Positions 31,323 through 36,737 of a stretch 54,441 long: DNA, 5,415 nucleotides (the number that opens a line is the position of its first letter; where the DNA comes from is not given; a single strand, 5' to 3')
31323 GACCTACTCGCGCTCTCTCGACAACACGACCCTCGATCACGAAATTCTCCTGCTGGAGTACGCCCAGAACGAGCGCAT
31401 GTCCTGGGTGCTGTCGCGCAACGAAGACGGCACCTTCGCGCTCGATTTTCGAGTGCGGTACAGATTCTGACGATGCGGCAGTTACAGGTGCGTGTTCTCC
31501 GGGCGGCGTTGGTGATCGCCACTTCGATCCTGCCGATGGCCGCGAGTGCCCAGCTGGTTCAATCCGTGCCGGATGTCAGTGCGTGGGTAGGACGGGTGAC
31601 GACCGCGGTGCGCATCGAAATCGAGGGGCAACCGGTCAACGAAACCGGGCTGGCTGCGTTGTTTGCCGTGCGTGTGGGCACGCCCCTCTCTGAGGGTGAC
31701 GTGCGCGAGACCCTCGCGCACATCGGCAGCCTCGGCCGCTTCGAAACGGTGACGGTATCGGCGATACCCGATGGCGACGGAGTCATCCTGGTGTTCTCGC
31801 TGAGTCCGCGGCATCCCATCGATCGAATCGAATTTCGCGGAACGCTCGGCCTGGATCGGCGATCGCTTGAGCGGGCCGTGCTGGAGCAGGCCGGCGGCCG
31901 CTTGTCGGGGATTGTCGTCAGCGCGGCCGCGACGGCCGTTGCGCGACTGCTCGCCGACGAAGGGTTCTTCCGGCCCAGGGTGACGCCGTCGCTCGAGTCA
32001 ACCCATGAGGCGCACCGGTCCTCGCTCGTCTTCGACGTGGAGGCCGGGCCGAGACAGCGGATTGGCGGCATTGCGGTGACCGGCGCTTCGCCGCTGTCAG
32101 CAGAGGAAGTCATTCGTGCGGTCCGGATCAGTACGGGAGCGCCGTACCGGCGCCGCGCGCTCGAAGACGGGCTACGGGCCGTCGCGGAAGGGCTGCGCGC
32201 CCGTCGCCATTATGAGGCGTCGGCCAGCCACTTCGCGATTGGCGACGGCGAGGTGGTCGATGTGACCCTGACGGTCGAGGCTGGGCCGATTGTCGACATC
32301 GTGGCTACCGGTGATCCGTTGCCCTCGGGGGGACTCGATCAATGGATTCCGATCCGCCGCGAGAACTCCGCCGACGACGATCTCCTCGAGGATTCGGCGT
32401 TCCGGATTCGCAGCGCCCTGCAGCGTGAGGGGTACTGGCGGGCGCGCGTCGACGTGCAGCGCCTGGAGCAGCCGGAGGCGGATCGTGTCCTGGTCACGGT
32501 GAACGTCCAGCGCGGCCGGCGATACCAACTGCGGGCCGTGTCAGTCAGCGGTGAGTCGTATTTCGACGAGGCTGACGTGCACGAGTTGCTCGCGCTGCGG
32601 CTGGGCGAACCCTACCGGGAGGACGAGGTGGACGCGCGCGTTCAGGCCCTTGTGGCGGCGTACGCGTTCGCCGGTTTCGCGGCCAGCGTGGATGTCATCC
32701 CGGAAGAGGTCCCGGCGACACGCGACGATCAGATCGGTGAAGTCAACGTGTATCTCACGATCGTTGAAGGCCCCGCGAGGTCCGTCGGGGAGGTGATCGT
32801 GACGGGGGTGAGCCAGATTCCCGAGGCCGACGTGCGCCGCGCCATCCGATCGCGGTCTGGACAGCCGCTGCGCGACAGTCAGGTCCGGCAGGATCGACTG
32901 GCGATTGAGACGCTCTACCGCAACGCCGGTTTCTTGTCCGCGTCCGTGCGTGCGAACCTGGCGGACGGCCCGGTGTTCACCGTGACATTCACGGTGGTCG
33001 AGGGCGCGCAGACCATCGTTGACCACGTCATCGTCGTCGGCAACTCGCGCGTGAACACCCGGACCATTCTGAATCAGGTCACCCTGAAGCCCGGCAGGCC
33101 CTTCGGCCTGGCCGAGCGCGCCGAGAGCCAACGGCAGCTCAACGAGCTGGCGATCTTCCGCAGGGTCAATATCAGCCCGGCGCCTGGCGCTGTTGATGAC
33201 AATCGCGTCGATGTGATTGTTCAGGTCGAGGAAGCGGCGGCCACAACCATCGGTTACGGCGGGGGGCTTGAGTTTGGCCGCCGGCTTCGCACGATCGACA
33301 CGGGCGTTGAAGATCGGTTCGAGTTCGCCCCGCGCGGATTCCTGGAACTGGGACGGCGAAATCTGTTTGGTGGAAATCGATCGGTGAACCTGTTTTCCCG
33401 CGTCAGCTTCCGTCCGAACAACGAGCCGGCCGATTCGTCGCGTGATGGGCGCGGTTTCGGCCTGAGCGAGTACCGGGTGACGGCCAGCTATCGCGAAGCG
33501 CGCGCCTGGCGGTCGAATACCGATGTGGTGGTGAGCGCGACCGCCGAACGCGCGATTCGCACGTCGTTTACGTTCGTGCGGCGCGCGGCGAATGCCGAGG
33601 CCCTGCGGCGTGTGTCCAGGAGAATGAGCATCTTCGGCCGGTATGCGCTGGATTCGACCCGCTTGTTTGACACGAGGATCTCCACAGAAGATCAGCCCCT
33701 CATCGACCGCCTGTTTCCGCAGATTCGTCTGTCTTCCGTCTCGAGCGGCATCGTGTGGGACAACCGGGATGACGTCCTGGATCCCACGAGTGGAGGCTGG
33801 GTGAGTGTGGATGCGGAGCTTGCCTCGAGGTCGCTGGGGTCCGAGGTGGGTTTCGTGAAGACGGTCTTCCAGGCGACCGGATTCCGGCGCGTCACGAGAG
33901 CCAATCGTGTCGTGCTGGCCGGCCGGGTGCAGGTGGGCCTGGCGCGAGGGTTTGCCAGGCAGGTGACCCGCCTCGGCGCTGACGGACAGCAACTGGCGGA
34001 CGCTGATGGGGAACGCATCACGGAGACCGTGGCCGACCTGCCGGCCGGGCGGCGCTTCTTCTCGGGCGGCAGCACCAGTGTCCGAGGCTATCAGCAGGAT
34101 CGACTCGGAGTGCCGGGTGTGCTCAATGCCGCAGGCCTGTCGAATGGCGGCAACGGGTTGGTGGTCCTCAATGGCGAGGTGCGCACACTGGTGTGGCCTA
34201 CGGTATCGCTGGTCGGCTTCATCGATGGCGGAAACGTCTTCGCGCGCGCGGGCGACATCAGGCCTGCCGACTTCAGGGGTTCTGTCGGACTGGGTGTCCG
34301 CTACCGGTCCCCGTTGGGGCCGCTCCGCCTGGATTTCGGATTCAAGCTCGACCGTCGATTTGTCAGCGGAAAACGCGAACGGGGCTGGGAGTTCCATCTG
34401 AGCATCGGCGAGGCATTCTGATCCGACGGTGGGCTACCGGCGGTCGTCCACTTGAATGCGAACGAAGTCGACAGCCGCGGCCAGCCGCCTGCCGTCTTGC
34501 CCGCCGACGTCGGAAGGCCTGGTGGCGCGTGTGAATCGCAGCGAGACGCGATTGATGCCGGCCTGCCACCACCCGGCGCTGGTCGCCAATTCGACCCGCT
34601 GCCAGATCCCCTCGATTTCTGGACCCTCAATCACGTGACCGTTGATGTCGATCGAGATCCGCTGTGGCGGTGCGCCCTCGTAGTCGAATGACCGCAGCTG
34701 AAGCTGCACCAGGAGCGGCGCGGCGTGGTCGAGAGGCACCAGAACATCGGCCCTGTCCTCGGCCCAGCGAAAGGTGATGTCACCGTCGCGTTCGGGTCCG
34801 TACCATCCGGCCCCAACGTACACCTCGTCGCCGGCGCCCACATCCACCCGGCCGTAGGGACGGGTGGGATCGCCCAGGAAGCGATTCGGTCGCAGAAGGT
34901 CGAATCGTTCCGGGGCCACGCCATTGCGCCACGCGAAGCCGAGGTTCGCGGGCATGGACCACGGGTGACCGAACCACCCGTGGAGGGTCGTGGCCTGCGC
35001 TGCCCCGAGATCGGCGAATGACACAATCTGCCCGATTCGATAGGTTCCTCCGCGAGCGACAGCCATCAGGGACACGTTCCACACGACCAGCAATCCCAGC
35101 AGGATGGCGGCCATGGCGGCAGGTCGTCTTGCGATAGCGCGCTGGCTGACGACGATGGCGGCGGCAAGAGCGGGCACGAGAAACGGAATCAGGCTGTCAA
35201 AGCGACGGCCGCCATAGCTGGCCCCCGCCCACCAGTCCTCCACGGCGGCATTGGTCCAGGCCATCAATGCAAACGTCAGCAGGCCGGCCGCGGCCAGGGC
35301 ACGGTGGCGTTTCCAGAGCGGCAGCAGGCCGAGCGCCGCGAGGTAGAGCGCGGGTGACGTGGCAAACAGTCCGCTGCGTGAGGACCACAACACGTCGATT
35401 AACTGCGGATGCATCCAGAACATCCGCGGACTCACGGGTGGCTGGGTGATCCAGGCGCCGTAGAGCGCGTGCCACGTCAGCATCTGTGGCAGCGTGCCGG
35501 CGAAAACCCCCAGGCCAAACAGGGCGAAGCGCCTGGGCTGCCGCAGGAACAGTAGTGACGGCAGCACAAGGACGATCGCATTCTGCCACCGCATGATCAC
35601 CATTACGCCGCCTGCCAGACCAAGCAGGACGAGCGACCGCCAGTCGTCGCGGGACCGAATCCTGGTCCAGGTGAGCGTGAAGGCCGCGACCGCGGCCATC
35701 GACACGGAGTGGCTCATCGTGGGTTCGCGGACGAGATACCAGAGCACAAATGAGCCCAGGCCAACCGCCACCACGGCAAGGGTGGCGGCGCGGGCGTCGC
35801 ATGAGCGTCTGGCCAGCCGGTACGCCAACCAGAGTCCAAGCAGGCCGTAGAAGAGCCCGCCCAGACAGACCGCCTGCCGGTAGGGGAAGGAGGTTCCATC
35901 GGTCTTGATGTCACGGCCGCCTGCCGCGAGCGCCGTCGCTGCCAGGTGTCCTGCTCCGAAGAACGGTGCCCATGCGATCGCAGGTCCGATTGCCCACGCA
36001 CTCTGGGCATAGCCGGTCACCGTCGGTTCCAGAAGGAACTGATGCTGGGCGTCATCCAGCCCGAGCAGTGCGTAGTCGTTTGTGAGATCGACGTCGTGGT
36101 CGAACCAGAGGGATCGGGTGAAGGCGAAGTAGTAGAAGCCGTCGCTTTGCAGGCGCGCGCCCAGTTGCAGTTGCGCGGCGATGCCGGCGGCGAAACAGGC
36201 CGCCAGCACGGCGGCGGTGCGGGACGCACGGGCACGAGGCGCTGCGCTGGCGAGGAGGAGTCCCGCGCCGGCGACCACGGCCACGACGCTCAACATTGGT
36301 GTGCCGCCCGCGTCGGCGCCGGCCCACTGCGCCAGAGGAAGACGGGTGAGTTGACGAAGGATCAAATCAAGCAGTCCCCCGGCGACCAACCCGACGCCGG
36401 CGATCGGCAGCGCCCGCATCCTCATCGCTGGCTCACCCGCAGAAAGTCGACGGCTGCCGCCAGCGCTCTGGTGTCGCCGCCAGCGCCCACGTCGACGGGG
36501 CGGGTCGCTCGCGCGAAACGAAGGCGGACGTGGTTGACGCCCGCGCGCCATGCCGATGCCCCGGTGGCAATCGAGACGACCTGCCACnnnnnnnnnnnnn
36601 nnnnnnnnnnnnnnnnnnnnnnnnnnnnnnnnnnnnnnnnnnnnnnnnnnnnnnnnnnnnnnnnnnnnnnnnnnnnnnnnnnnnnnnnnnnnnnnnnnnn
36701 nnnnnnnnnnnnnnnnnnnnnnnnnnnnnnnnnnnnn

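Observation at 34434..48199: Ten-gene translationally coupled envelope-glycosylation locus rich in GT-C membrane transferases: best candidate for an undescribed system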

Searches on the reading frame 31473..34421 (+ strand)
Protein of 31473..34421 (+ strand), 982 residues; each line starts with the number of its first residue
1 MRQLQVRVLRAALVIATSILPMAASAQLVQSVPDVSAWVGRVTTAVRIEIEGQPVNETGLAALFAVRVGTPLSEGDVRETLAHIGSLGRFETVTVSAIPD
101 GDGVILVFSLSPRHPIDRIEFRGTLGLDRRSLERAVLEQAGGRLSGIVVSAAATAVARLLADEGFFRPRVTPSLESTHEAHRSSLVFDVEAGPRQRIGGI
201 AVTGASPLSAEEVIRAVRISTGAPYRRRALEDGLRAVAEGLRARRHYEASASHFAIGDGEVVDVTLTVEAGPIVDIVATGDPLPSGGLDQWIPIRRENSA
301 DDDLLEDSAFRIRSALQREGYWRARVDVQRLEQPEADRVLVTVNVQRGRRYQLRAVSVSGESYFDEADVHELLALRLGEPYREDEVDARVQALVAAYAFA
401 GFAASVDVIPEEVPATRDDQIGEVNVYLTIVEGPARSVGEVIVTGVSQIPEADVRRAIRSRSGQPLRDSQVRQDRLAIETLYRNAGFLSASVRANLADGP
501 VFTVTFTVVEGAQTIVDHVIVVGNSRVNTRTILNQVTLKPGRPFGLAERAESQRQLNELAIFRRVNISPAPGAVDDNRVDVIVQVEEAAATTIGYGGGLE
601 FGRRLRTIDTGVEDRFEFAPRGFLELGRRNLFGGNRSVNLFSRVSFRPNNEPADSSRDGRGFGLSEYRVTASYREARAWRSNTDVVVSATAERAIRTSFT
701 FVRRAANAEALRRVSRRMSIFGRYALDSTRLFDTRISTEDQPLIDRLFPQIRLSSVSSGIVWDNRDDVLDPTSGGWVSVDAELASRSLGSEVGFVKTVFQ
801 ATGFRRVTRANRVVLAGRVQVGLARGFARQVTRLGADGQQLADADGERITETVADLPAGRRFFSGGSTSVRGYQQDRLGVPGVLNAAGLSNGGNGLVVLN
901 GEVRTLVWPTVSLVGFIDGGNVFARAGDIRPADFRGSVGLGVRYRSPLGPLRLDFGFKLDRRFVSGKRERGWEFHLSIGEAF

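Call 12: search_protein_families(library=pfam, proteins=[window:31473-34421:+], max_evalue=0.001)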
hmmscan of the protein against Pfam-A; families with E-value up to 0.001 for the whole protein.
window:31473-34421:+ (982 aa): 4 families
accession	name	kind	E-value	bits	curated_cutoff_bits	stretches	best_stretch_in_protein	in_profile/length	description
PF07244.20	POTRA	-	2.8e-59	198.2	21.3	6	438-511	3-79/79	Surface antigen variable number repeat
PF01103.29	Omp85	-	5.6e-36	125.1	24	1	753-982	114-325/325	Omp85 superfamily domain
PF08479.16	POTRA_2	-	4e-10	39.8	24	0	440-511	5-76/76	POTRA domain, ShlB-type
PF08478.15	POTRA_1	-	1.7e-08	35.1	23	0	517-567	4-54/69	POTRA domain, FtsQ-type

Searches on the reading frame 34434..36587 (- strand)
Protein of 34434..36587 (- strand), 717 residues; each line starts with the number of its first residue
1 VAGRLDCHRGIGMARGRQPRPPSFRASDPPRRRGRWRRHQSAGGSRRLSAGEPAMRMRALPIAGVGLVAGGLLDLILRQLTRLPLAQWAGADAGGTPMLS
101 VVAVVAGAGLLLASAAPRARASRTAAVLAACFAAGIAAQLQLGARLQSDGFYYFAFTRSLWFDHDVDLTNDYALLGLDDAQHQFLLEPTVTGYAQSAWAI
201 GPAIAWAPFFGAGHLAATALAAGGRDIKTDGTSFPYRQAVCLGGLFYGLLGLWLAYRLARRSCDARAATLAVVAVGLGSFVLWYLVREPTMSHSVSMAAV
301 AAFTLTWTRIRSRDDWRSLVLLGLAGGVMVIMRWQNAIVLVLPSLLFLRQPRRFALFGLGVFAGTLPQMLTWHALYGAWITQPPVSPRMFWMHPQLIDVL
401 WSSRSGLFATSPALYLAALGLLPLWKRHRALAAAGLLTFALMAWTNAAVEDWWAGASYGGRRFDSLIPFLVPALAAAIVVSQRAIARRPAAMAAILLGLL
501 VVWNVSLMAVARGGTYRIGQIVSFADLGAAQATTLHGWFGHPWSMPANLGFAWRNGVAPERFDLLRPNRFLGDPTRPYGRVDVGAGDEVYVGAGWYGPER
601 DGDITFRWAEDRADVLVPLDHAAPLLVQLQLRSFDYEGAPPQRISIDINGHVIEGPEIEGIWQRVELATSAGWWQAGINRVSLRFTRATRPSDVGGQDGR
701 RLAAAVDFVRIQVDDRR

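Call 4: search_protein_families(library=pfam, proteins=[window:34434-36587:-], max_evalue=0.01)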
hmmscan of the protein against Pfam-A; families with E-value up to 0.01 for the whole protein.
window:34434-36587:- (717 aa): 1 family
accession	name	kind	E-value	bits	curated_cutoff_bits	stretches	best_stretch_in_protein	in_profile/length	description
PF13231.12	PMT_2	-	1.3e-07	32.4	26.1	1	238-348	22-129/160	Dolichyl-phosphate-mannose-protein mannosyltransferase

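Call 5: search_protein_families(library=ncbifam, proteins=[window:34434-36587:-], max_evalue=0.01)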
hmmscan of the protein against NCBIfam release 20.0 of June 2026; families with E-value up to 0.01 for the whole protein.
window:34434-36587:- (717 aa): 1 family
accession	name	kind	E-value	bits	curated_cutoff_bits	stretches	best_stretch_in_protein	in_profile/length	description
NF047440.1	LA3751_2_3_fam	subfamily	7.5e-06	25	200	1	234-506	96-380/460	LA_3751/LA_3752 family putative glycosyltransferase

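Call 79: search_protein_families(library=padloc, proteins=[window:34434-36425:-], max_evalue=0.001)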
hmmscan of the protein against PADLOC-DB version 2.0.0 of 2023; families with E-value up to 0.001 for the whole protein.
window:34434-36425:- (663 aa): 0 families
